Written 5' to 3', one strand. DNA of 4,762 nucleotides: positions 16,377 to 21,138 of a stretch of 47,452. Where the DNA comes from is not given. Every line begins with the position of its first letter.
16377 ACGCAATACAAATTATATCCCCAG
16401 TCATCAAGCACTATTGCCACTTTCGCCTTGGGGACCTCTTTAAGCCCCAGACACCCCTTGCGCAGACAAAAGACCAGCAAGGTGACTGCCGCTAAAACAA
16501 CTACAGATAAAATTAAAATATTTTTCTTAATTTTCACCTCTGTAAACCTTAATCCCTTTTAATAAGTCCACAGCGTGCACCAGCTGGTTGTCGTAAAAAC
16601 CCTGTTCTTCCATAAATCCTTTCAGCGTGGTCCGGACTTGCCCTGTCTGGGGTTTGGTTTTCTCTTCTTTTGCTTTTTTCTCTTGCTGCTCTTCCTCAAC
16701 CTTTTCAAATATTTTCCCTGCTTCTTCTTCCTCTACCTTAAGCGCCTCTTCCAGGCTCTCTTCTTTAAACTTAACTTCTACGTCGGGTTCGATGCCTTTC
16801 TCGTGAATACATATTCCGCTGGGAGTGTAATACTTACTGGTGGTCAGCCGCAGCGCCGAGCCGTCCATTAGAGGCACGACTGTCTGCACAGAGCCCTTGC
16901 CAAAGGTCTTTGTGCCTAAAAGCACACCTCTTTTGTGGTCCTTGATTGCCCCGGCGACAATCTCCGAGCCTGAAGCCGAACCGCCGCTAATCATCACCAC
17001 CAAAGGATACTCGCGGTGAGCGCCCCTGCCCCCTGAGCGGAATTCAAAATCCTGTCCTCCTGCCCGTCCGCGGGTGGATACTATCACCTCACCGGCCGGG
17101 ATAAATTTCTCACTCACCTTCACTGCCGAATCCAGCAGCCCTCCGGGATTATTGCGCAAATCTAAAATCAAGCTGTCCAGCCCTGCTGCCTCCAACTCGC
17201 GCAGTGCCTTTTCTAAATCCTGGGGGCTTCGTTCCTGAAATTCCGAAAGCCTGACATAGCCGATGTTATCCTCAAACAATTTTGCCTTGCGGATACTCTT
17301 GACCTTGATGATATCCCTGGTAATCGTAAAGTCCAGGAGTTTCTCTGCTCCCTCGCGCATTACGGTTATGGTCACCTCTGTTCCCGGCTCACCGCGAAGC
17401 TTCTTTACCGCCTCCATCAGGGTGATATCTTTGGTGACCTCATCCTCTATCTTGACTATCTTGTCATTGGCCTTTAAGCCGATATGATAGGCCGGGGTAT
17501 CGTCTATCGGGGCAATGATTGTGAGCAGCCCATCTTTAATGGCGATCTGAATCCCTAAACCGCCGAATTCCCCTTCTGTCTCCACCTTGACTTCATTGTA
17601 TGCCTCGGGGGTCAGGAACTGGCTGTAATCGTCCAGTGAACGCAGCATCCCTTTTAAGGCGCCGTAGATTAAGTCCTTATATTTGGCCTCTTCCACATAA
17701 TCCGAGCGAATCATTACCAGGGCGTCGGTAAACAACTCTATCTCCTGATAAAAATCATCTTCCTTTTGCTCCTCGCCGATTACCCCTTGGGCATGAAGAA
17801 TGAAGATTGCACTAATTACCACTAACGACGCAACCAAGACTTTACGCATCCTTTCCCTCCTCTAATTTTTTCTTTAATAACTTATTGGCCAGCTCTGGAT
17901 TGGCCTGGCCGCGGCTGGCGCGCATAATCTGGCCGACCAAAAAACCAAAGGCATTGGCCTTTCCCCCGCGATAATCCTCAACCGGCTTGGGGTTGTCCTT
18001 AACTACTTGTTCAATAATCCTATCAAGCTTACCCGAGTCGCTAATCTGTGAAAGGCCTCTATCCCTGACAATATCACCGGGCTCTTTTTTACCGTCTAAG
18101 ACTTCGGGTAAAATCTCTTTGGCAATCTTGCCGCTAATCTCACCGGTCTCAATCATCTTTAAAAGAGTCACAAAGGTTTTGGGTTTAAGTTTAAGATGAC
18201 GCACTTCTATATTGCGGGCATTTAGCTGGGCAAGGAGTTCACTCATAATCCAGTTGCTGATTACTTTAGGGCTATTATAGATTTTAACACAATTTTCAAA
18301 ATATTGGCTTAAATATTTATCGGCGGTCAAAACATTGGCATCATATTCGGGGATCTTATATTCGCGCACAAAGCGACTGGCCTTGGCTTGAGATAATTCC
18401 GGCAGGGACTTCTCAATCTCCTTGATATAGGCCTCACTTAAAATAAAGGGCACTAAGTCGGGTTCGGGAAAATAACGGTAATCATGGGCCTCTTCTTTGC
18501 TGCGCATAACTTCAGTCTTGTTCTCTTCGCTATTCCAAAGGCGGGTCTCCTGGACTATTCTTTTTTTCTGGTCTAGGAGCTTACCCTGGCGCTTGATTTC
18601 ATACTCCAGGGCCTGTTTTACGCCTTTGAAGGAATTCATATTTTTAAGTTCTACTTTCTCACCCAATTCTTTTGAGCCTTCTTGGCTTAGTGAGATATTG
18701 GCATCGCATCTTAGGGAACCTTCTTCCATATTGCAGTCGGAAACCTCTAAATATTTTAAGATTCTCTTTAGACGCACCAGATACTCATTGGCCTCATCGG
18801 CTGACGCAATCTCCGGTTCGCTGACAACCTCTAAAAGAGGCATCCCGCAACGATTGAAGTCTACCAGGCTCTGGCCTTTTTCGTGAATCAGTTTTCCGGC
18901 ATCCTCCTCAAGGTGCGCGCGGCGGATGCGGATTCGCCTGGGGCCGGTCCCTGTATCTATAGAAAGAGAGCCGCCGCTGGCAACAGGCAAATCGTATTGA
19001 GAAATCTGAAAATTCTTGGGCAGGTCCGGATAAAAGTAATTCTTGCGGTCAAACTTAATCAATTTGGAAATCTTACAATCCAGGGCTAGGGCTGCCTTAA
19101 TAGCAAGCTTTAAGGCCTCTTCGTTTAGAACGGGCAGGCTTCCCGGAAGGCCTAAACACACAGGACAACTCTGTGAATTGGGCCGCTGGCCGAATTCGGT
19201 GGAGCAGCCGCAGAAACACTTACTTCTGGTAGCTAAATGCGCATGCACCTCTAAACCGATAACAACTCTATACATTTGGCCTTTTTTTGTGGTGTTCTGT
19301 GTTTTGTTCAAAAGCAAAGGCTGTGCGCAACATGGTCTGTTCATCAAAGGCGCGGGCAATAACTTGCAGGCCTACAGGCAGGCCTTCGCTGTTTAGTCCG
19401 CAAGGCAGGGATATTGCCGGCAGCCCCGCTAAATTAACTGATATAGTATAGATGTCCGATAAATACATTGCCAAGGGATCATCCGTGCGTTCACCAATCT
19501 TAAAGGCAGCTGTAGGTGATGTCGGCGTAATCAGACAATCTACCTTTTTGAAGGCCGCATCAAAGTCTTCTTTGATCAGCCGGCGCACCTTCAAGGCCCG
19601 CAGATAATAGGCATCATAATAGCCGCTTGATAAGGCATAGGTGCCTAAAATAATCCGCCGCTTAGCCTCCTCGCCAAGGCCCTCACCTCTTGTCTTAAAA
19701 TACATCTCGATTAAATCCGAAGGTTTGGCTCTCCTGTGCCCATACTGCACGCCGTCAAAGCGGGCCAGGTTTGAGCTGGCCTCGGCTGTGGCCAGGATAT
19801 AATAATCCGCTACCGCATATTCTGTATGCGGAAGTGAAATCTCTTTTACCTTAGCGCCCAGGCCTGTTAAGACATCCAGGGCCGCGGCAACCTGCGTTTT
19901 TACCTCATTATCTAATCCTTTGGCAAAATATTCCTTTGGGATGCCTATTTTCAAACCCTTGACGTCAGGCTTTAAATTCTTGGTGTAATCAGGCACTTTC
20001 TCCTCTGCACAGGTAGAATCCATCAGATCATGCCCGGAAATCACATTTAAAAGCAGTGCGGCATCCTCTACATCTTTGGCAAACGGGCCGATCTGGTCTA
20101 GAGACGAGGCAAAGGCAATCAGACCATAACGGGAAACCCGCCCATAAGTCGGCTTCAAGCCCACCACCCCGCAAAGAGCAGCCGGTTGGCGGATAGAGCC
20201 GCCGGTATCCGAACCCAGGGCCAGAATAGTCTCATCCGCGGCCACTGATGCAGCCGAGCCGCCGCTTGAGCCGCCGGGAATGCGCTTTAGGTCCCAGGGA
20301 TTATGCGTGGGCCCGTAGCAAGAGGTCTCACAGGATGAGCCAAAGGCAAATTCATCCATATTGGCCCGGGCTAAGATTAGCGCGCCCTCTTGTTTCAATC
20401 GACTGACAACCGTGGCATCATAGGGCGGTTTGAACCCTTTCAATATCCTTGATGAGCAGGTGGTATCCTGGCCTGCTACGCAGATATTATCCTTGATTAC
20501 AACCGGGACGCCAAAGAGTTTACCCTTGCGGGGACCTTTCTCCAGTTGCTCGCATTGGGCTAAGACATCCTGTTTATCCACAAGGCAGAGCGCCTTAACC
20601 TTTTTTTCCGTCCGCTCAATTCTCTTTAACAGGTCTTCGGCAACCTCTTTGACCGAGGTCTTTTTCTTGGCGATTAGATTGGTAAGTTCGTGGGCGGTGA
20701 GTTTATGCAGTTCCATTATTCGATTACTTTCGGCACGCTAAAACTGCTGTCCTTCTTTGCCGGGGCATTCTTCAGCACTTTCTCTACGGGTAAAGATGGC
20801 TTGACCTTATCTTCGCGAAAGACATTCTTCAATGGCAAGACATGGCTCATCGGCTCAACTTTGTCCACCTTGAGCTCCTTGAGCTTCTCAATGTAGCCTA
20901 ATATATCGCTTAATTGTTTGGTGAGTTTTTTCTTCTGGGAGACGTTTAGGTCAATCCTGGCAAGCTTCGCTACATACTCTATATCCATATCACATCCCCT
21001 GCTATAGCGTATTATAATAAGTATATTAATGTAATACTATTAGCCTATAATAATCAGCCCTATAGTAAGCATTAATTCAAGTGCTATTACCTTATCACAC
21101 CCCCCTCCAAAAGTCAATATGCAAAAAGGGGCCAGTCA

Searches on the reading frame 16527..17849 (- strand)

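Call 74: search_protein_families(library=pfam, proteins=[window:16527-17849:-], max_evalue=0.0001)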
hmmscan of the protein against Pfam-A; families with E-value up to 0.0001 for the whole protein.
window:16527-17849:- (440 aa): 5 families
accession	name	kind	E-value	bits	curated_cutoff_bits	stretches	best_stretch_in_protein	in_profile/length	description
PF03572.23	Peptidase_S41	-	8e-58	195.1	24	1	195-359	1-165/165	Peptidase family S41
PF13180.12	PDZ_2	-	1.7e-10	41.5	27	1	96-173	1-77/80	PDZ domain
PF17820.7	PDZ_6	-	3.3e-08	33.6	27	1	113-164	4-53/54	PDZ domain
PF00595.29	PDZ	-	1.7e-07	31.9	23.2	1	87-164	2-81/81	PDZ domain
PF22694.1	CtpB_N-like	-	2e-07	31.8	27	1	27-79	28-81/85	Activating protease CtpB N-terminal domain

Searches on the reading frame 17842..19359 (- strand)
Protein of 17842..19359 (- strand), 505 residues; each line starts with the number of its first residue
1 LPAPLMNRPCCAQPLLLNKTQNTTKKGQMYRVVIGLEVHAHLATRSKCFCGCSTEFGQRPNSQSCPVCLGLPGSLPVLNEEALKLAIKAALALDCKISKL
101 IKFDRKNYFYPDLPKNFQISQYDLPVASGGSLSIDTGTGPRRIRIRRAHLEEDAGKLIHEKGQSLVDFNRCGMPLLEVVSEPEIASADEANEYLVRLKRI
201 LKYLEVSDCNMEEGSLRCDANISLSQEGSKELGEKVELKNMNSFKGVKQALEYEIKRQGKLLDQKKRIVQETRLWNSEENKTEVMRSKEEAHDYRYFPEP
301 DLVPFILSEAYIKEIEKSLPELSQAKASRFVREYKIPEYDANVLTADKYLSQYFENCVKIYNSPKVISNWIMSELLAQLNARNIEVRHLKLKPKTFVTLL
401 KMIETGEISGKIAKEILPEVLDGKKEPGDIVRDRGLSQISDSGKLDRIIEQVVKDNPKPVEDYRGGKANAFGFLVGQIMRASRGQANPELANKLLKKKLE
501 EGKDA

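Call 74: search_protein_families(library=pfam, proteins=[window:17842-19359:-], max_evalue=0.0001)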
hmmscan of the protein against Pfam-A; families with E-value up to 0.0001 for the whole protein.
window:17842-19359:- (505 aa): 2 families
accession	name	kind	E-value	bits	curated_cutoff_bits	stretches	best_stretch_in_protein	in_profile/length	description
PF02934.20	GatB_N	-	8.2e-121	402.9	23.4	1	32-312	1-276/277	GatB/GatE catalytic domain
PF02637.23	GatB_Yqey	-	6.7e-54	182.2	27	1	352-499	1-148/148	GatB domain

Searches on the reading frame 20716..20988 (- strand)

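Call 74: search_protein_families(library=pfam, proteins=[window:20716-20988:-], max_evalue=0.0001)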
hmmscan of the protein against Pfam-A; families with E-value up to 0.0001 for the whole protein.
window:20716-20988:- (90 aa): 1 family
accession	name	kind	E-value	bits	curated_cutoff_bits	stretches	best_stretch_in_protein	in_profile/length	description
PF02686.20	GatC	-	4.8e-23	81.6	23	1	17-85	4-66/66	Glu-tRNAGln amidotransferase C subunit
